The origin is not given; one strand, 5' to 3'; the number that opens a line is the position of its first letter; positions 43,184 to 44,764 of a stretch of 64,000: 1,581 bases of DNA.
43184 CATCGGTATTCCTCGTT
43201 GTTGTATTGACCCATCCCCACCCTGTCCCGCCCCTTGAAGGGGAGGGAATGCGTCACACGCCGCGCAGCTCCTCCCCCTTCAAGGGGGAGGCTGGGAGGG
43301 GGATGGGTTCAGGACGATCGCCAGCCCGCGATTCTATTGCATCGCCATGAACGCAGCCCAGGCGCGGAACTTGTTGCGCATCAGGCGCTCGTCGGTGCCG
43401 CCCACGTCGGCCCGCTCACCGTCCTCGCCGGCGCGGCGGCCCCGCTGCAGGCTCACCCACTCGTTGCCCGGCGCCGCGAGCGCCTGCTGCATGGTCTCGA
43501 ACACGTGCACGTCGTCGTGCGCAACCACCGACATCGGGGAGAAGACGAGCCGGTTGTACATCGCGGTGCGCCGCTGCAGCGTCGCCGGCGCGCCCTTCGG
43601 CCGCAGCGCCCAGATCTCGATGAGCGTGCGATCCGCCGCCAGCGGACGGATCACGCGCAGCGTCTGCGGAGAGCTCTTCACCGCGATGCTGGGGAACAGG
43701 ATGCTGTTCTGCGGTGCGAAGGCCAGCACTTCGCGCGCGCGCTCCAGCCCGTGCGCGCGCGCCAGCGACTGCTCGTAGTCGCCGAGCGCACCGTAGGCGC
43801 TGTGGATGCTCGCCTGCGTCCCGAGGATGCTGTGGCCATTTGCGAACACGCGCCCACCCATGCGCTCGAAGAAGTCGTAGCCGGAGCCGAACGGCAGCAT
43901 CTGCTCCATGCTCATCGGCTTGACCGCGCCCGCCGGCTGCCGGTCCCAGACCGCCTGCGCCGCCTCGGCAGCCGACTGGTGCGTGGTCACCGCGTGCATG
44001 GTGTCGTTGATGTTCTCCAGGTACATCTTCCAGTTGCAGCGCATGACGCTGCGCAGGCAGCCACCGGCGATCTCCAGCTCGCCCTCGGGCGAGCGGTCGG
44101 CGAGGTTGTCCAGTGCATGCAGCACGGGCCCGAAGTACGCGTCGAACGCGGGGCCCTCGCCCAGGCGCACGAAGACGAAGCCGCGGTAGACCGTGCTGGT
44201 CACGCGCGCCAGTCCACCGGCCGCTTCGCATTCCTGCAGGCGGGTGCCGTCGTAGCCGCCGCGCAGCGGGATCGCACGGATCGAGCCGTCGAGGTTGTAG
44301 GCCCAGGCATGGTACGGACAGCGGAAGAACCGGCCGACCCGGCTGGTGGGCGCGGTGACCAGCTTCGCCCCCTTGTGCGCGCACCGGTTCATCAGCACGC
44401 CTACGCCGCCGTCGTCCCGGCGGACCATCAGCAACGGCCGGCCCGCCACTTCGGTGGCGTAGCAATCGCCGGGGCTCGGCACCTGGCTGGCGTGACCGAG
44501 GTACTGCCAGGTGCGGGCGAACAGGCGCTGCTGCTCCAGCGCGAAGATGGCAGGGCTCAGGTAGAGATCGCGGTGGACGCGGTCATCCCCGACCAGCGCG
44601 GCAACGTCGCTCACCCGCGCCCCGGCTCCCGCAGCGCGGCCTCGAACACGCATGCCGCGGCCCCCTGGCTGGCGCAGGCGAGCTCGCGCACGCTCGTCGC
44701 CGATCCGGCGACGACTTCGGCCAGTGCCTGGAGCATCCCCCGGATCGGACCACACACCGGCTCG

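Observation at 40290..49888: Rearranged indole/auxin-type catabolic operon: cyclase-iorA-iorB-V4R-Rieske alpha-TRAP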

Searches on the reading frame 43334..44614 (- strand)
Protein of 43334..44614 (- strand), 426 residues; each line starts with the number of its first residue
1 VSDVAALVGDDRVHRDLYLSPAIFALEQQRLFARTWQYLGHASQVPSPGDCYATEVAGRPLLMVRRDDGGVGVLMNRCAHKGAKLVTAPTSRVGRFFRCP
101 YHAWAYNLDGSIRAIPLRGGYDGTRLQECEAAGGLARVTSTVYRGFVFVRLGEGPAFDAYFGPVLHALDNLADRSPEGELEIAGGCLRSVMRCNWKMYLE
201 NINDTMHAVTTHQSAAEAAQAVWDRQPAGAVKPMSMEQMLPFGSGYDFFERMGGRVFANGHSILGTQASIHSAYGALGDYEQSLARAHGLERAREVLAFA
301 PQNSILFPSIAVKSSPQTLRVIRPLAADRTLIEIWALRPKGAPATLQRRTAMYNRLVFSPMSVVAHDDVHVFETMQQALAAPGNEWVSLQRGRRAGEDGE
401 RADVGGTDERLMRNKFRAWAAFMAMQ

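Call 6: search_protein_families(library=pfam, proteins=[window:43334-44614:-], max_evalue=0.01)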
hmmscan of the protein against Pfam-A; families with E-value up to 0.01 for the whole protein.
window:43334-44614:- (426 aa): 2 families
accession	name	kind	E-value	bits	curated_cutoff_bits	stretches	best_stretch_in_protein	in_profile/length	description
PF00355.32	Rieske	-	1.9e-16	60.2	20.3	1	35-117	1-80/88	Rieske [2Fe-2S] domain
PF00848.25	Ring_hydroxyl_A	-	3.8e-12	47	24.9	1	191-383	14-181/208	Ring hydroxylating alpha subunit (catalytic domain)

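Call 10: search_solved_structures(query=window:43334-44614:-, max_evalue=0.001)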
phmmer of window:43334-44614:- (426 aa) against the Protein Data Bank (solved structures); distinct sequences matched with E-value up to 0.001: 42.
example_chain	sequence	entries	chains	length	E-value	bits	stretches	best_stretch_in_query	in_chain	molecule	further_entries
9o71_A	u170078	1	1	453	2.5e-153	514.1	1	4-423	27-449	Phenylpropionate dioxygenase-like ring-hydroxylating dioxygenase large terminal subunit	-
7yls_B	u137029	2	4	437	2.1e-152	511.1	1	4-423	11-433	Rieske (2Fe-2S) domain protein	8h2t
8k0a_A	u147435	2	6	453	1.5e-39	139.3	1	11-381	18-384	3-phenylpropionate/cinnamic acid dioxygenase subunit alpha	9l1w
2xsh_A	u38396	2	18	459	8.7e-35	123.6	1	17-381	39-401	BIPHENYL DIOXYGENASE SUBUNIT ALPHA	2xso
5aeu_A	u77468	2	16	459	8.7e-35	123.6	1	17-381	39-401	BIPHENYL DIOXYGENASE SUBUNIT ALPHA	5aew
2yfi_A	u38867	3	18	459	9.1e-35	123.5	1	17-380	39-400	BIPHENYL DIOXYGENASE SUBUNIT ALPHA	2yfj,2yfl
2xr8_A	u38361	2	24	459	1.6e-34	122.8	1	17-381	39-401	BIPHENYL DIOXYGENASE SUBUNIT ALPHA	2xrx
1uli_A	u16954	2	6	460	2.9e-34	121.9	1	3-380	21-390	biphenyl dioxygenase large subunit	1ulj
2gbw_A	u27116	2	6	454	3.9e-33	118.2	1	14-345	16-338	Biphenyl 2,3-Dioxygenase Alpha Subunit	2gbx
2bmo_A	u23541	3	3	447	4.3e-33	118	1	22-377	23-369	OXYGENASE-ALPHA NBDO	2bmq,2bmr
3en1_A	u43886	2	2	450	5.5e-33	117.7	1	11-373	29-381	Benzene 1,2-dioxygenase subunit alpha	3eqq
2ckf_A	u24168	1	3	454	5.1e-32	114.5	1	15-345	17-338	RING-HYDROXYLATING DIOXYGENASE ALPHA SUBUNIT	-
5xbp_A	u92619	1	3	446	6.9e-32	114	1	21-378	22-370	3NT oxygenase alpha subunit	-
4hjl_A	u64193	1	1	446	1.6e-31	112.8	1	22-377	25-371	Naphthalene 1,2-dioxygenase subunit alpha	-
1eg9_A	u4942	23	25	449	1.7e-31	112.8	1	22-377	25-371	PROTEIN (NAPHTHALENE 1,2-DIOXYGENASE ALPHA SUBUNIT) | NAPHTHALENE 1,2-DIOXYGENASE | NAPHTHALENE 1,2-DIOXYGENASE ALPHA SUBUNIT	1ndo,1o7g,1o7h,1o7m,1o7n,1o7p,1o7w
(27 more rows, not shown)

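Call 14: search_solved_structures(query=window:43334-44614:-, max_evalue=1e-100, show_alignments=2)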
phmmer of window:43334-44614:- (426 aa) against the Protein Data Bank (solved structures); distinct sequences matched with E-value up to 1e-100: 2.
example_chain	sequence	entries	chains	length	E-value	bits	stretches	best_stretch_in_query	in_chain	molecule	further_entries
9o71_A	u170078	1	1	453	2.5e-153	514.1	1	4-423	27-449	Phenylpropionate dioxygenase-like ring-hydroxylating dioxygenase large terminal subunit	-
7yls_B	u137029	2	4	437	2.1e-152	511.1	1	4-423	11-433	Rieske (2Fe-2S) domain protein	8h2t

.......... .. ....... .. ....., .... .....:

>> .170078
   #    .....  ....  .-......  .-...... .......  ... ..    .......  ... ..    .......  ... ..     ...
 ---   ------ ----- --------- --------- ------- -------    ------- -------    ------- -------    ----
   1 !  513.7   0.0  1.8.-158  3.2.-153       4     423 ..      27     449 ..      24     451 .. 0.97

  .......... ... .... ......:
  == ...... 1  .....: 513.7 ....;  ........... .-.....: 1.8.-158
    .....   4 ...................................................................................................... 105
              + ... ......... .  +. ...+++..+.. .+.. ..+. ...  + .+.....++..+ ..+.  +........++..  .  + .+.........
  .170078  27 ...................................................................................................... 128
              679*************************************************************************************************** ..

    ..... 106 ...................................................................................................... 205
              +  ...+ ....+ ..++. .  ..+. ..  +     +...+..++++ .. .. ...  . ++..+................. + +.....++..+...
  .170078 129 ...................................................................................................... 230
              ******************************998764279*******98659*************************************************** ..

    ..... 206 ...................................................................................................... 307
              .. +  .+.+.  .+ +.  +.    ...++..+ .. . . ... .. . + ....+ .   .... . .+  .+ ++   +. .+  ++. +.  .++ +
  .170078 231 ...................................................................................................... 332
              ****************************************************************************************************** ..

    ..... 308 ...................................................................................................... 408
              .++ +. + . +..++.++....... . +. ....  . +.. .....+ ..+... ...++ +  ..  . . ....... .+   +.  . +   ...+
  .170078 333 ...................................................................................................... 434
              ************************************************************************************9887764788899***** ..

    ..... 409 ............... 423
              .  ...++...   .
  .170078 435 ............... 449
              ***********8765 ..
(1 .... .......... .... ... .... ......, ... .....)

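Call 15: find_related_loci(query=window:43334-44614:-, collection=genome_contigs, flank=10000)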
Query window:43334-44614:- (426 aa) in genome_contigs; peptide patterns used: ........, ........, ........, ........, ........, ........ (x = any residue, [..] = any of these).
598 stretches matched a pattern (row limit reached: there are more); 590 encode a relative of the query (tblastn E <= 1e-3); the best 80 are kept; 80 distinct loci.
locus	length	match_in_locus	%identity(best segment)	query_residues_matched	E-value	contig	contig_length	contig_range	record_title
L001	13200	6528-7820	62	2-425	1e-180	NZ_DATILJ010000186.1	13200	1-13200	MAG: Aquabacterium sp. isolate SMAG_U15741 k141_111761, whole genome shotgun sequence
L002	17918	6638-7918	62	2-425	4e-173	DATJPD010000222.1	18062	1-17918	MAG TPA_asm: Alphaproteobacteria bacterium isolate SMAG_U14904 k141_250323, whole genome shotgun sequence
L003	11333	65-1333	63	6-425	1e-170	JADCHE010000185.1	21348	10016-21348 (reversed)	MAG: Burkholderiales bacterium isolate M025S2SP1A76QC M025S2_185, whole genome shotgun sequence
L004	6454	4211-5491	63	2-423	4e-171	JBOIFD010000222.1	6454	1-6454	MAG: Burkholderiales bacterium isolate M3-S_metawrap_bin.40 k127_780269, whole genome shotgun sequence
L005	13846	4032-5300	59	4-423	6e-164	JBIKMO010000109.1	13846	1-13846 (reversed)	MAG: Burkholderiaceae bacterium isolate ME2014-09-07_3300035187_group5_bin81 Rohwer_bin2322_scaffold_3346_c1, whole geno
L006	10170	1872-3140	58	4-423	1e-163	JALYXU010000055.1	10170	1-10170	MAG: Pseudomonadota bacterium isolate KAP bin21 SD1490-92_k127_131821, whole genome shotgun sequence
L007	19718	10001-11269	57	4-423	9e-162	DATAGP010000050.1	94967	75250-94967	MAG TPA_asm: Caldimonas sp. isolate SMAG_U6832 k141_10416, whole genome shotgun sequence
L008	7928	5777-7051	55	4-425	3e-161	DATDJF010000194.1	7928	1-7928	MAG TPA_asm: Burkholderiaceae bacterium isolate SMAG_U323 k141_483383, whole genome shotgun sequence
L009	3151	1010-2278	55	4-423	3e-169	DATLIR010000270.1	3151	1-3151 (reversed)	MAG TPA_asm: Casimicrobiaceae bacterium isolate SMAG_U13674 k141_2313528, whole genome shotgun sequence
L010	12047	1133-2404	55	4-424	1e-160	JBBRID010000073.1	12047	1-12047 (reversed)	MAG: Burkholderiales bacterium isolate Co_metawrap_2756 Cmw_2756_k141_4139430_length_12047_cov_8.0000, whole genome shot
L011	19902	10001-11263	57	6-423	7e-160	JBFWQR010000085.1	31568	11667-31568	MAG: Lautropia sp. isolate CA_2019_TPBF_188 NODE_7619_length_31568_cov_4.686015_TPBF, whole genome shotgun sequence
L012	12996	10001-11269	57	4-423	1e-159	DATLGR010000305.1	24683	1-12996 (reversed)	MAG TPA_asm: Burkholderiales bacterium isolate SMAG_U13619 k141_54359, whole genome shotgun sequence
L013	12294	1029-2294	56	6-424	1e-157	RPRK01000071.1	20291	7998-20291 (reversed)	MAG: Burkholderiales bacterium isolate metabat2.802 metabat2.802_Contig_1062314, whole genome shotgun sequence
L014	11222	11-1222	56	23-423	5e-152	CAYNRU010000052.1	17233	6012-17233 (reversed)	MAG TPA_asm: uncultured Bordetella sp. isolate binchicken_co255_97 genome assembly, contig: k141_1108583, whole genome s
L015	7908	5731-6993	54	11-426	1e-149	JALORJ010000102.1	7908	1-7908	MAG: Burkholderiales bacterium isolate Prado178 scaffold_21207, whole genome shotgun sequence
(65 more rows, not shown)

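Call 42: search_protein_families(library=ncbifam, proteins=[window:43334-44614:-], max_evalue=0.00001)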
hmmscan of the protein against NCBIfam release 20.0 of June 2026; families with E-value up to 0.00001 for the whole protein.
window:43334-44614:- (426 aa): 5 families
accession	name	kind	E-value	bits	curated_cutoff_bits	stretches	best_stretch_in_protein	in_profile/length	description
NF042946.1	3PPDioc_HcaE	equivalog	2e-46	159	830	1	10-380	13-380/450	3-phenylpropionate/cinnamic acid dioxygenase subunit alpha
TIGR03229.1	benzo_1_2_benA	equivalog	2e-46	158.7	780.95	1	9-395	12-389/433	benzoate 1,2-dioxygenase large subunit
TIGR03228.1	anthran_1_2_A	equivalog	4.9e-40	137.6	671.9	1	12-399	15-398/438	anthranilate 1,2-dioxygenase large subunit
NF041684.1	ant_diox_AndAc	equivalog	7.1e-32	110.5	750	1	12-212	22-222/418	anthranilate 1,2-dioxygenase large subunit AndAc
NF058607.1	GlBtMonoOxGbcA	equivalog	9.2e-25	86.9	670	1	15-214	35-224/420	glycine betaine monooxygenase oxygenase subunit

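Call 83: find_homologous_proteins(query=window:43334-44614:-, max_evalue=1e-100)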
Query window:43334-44614:- (426 aa): 2467 proteins with E <= 1e-100 among 8000 candidates; the best 120 are listed.
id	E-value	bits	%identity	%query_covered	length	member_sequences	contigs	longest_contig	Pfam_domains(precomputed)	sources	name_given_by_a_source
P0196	3.9e-286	967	99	100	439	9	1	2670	PF00355.33,PF00848.26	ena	-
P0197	6.3e-236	801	81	100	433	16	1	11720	PF00355.33,PF00848.26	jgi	jgi:phenylpropionate dioxygenase-like ring-hydroxylating dioxygenase large terminal subunit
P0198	1.2e-233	794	82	98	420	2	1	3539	PF00355.33,PF00848.26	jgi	jgi:phenylpropionate dioxygenase-like ring-hydroxylating dioxygenase large terminal subunit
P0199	5.0e-232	788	81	100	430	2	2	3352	PF00355.33,PF00848.26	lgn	-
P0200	6.6e-232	788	82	100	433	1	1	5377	PF00355.33,PF00848.26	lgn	-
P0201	2.6e-229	779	80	99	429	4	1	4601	PF00355.33,PF00848.26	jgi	jgi:phenylpropionate dioxygenase-like ring-hydroxylating dioxygenase large terminal subunit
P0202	9.9e-229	777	80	100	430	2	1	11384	PF00355.33,PF00848.26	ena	-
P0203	1.5e-223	760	79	99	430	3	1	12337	PF00355.33,PF00848.26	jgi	jgi:phenylpropionate dioxygenase-like ring-hydroxylating dioxygenase large terminal subunit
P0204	1.1e-186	639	65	100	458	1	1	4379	PF00355.33,PF00848.26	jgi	jgi:phenylpropionate dioxygenase-like ring-hydroxylating dioxygenase large terminal subunit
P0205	1.1e-185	636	65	99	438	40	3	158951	PF00355.33,PF00848.26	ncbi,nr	ncbi:MAG: aromatic ring-hydroxylating dioxygenase subunit alpha [Pseudomonadota bacterium]|nr:aromat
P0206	2.0e-185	635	64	100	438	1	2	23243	PF00355.33,PF00848.26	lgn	-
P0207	2.1e-185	635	64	99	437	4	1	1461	PF00355.33,PF00848.26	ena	-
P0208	2.2e-185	635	64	100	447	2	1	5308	PF00355.33,PF00848.26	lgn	-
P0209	6.2e-185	633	66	100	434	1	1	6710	PF00355.33,PF00848.26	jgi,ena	-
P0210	7.5e-185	633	64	100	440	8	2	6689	PF00355.33,PF00848.26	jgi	jgi:phenylpropionate dioxygenase-like ring-hydroxylating dioxygenase large terminal subunit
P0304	2.7e-179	615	63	99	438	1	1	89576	PF00355.33,PF00848.26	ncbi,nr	ncbi:Rieske 2Fe-2S domain-containing protein [Variovorax paradoxus]|nr:aromatic ring-hydroxylating d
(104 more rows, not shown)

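Call 85: find_encoding_contigs(protein=P0304, flank=10000, max_places=1)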
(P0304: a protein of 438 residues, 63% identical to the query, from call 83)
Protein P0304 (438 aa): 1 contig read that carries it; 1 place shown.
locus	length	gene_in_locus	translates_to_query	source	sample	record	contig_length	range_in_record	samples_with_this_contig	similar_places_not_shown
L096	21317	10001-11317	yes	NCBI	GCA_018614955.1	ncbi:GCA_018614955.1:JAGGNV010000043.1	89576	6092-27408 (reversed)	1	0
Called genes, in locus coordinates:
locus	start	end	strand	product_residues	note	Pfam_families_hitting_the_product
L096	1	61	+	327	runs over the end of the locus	PF00970:FAD_binding_6 (faint), PF22290:DmmA-like_N, PF00111:Fer2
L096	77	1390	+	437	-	PF00355:Rieske, PF00848:Ring_hydroxyl_A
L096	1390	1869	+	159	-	PF13577:SnoaL_4 (faint), PF00866:Ring_hydroxyl_B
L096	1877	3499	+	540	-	PF00501:AMP-binding, PF13193:AMP-binding_C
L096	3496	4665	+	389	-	PF00108:Thiolase_N (faint), PF22691:Thiolase_C_1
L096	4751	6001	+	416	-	PF12172:zf-ChsH2, PF01796:OB_ChsH2_C, PF00106:adh_short, PF13561:adh_short_C2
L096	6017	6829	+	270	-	PF04199:Cyclase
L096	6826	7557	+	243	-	PF00106:adh_short, PF01370:Epimerase, PF08659:KR, PF13561:adh_short_C2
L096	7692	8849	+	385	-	PF13433:Peripla_BP_5, PF13458:Peripla_BP_6, PF01094:ANF_receptor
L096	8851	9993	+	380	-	PF13458:Peripla_BP_6, PF13433:Peripla_BP_5, PF01094:ANF_receptor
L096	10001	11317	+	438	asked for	PF00355:Rieske, PF00848:Ring_hydroxyl_A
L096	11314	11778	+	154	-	PF13577:SnoaL_4, PF00866:Ring_hydroxyl_B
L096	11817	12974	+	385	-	PF13433:Peripla_BP_5, PF13458:Peripla_BP_6, PF01094:ANF_receptor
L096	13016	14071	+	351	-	PF02653:BPD_transp_2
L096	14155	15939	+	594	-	PF02653:BPD_transp_2, PF00005:ABC_tran, PF13304:AAA_21 (faint), PF12399:BCA_ABC_TP_C (weak)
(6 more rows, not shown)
